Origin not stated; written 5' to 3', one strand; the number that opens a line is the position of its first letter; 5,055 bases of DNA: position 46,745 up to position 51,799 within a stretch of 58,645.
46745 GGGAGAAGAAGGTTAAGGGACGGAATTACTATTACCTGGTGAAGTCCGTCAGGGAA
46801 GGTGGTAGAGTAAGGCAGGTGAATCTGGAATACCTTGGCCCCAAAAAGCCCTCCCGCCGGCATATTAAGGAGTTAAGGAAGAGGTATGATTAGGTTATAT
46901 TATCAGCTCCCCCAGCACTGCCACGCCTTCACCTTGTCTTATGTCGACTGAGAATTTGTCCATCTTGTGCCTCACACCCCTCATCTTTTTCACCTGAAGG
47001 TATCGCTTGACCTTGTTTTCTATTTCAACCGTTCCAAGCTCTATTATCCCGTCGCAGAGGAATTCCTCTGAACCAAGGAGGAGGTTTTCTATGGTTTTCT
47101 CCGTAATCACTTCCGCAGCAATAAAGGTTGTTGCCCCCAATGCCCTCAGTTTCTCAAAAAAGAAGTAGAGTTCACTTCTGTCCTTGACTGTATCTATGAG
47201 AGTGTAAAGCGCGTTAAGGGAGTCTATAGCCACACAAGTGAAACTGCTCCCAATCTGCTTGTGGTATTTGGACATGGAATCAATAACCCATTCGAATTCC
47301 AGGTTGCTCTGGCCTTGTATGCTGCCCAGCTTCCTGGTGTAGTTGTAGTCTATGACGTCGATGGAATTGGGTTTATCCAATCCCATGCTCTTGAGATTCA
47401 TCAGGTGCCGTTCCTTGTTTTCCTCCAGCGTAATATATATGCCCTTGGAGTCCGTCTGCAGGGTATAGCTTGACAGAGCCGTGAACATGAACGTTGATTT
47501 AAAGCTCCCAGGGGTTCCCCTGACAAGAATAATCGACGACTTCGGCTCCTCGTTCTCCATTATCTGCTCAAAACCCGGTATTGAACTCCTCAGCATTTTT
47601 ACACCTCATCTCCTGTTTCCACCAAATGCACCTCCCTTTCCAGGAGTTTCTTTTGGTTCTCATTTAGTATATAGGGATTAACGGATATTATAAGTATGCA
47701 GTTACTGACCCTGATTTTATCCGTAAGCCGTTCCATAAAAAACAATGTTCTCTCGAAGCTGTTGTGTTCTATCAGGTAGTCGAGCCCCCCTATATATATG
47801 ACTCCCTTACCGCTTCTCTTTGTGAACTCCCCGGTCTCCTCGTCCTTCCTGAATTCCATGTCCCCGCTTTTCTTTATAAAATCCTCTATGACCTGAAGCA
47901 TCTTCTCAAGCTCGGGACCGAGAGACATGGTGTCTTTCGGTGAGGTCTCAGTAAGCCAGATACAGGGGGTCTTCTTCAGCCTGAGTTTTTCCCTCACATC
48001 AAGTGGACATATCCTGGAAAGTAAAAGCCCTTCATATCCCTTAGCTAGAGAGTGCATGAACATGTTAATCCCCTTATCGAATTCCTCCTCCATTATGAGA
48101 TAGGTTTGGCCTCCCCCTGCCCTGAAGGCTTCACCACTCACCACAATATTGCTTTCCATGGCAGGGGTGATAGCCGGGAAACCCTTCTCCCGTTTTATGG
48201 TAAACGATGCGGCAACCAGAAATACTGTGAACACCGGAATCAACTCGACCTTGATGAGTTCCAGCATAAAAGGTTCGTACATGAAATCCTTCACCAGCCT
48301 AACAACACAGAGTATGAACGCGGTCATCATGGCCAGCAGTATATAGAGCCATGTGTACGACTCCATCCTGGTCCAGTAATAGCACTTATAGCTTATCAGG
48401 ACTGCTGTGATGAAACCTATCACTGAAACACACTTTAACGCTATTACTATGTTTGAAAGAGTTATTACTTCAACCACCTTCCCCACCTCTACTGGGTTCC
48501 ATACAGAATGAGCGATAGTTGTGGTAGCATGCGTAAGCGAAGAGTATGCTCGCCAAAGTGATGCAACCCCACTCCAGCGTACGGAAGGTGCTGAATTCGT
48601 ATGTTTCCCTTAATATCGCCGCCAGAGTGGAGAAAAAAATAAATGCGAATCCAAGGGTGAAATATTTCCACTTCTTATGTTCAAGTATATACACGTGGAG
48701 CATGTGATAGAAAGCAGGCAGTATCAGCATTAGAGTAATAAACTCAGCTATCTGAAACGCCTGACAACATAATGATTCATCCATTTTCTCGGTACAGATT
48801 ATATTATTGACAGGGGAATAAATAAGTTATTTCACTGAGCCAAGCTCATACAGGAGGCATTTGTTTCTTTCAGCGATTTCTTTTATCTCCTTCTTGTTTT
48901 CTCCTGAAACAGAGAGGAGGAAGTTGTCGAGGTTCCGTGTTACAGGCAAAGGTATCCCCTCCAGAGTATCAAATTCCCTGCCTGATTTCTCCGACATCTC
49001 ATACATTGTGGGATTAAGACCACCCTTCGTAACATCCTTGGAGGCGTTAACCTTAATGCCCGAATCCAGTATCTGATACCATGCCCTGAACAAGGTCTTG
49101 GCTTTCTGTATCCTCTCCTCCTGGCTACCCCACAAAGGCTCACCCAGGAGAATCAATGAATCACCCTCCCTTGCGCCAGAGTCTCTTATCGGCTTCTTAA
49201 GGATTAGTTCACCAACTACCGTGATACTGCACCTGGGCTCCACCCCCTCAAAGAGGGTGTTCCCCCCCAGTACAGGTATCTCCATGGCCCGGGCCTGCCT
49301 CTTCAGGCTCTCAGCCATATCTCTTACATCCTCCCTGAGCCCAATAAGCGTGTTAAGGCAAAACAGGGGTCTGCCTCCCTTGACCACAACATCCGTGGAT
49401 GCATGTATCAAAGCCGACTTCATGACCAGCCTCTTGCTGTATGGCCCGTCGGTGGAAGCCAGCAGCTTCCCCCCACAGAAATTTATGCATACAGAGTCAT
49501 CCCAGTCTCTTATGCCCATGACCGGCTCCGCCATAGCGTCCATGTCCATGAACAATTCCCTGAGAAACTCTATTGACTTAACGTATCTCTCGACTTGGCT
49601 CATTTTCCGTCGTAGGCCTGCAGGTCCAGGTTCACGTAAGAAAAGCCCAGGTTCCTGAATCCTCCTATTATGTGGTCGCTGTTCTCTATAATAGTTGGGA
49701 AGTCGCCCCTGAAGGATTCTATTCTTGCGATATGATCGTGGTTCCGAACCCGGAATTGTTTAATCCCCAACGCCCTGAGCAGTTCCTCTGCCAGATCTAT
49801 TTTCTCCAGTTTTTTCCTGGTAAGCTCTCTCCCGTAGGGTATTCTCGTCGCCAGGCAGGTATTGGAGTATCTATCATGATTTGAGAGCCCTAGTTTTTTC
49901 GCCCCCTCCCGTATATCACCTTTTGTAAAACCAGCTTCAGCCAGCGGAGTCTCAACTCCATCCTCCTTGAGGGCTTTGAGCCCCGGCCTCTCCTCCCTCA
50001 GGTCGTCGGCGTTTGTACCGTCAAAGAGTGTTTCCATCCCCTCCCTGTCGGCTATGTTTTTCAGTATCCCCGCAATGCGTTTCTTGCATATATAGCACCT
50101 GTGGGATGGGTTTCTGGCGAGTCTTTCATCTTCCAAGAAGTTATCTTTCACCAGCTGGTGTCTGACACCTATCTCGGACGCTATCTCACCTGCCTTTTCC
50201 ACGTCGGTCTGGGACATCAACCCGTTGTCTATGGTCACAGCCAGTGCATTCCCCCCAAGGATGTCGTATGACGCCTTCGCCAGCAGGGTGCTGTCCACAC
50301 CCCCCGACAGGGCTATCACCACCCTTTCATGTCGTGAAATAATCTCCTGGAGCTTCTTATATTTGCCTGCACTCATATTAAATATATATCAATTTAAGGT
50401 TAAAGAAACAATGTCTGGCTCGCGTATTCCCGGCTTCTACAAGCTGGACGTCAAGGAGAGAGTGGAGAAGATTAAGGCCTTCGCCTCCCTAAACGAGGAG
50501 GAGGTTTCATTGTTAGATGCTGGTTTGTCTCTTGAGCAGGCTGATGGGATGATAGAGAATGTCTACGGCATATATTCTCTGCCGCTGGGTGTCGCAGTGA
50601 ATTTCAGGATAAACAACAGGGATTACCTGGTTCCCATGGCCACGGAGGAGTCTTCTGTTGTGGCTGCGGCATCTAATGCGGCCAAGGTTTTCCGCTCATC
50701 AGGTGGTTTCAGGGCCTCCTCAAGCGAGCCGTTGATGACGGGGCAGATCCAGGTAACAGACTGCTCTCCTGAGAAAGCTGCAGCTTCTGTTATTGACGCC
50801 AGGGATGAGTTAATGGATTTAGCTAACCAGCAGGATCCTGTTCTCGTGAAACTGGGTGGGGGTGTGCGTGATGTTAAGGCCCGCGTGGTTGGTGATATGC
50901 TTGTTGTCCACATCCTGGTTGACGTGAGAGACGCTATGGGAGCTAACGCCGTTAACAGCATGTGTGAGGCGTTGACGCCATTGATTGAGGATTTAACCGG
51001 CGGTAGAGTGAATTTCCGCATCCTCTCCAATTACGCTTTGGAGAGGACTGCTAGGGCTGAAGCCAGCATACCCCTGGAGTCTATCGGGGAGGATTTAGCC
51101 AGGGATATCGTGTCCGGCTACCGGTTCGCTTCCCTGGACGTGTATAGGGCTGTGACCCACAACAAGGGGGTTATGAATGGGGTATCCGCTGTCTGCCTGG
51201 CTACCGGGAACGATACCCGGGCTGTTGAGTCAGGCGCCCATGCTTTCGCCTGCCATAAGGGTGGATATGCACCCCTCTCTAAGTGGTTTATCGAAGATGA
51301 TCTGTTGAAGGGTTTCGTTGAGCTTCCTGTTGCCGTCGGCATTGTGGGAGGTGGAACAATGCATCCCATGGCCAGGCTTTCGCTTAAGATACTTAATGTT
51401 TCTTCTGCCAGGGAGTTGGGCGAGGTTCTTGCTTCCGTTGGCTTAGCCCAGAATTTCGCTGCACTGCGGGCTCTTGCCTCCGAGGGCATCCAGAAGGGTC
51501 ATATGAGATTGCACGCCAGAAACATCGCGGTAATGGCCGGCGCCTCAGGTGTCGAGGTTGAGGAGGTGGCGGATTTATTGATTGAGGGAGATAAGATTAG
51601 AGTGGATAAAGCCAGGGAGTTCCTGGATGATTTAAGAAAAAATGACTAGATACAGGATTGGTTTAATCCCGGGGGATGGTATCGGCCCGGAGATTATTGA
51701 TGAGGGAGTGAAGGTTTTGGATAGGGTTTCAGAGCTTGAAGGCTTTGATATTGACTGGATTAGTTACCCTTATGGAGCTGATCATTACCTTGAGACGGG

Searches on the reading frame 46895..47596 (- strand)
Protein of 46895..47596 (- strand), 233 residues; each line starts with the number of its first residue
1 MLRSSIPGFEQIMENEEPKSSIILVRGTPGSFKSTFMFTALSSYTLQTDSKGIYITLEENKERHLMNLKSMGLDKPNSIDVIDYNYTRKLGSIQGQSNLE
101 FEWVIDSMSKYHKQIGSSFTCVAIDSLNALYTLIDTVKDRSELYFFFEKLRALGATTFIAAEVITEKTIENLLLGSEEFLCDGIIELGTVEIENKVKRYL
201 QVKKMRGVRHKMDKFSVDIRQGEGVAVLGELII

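Call 89: search_protein_families(library=pfam, proteins=[window:46895-47596:-], max_evalue=0.0001)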
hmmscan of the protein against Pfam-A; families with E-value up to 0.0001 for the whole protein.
window:46895-47596:- (233 aa): 1 family
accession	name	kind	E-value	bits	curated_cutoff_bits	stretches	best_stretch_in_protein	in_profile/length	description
PF06745.19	ATPase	-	7e-34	117.6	26.6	1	3-229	2-228/231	KaiC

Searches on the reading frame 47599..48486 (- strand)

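Call 89: search_protein_families(library=pfam, proteins=[window:47599-48486:-], max_evalue=0.0001)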
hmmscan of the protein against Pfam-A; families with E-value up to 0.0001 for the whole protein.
window:47599-48486:- (295 aa): 1 family
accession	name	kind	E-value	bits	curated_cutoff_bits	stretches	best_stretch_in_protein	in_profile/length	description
PF05763.18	DUF835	-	3.5e-23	82.3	33.1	1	219-285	69-135/136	Protein of unknown function (DUF835)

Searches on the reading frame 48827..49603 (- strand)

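Call 89: search_protein_families(library=pfam, proteins=[window:48827-49603:-], max_evalue=0.0001)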
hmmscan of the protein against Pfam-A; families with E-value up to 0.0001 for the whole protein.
window:48827-49603:- (258 aa): 1 family
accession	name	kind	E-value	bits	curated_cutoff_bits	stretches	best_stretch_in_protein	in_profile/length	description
PF00586.29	AIRS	-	1.4e-09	38.8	24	1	35-132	2-111/112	AIR synthase related protein, N-terminal domain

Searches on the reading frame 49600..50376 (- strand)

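Call 89: search_protein_families(library=pfam, proteins=[window:49600-50376:-], max_evalue=0.0001)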
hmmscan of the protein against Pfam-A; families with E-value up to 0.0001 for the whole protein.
window:49600-50376:- (258 aa): 2 families
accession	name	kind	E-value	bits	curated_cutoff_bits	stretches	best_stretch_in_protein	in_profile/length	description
PF02540.23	NAD_synthase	-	1.8e-06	27.7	21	1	16-76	18-79/242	NAD synthase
PF06508.19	QueC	-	2.3e-05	24.4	22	0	19-82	2-64/210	Queuosine biosynthesis protein QueC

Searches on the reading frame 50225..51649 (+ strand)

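Call 89: search_protein_families(library=pfam, proteins=[window:50225-51649:+], max_evalue=0.0001)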
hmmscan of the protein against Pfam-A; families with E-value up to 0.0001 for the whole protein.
window:50225-51649:+ (474 aa): 1 family
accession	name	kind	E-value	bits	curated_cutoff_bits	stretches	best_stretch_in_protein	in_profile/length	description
PF00368.23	HMG-CoA_red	-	5.2e-109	365.1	27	1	76-431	2-368/368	Hydroxymethylglutaryl-coenzyme A reductase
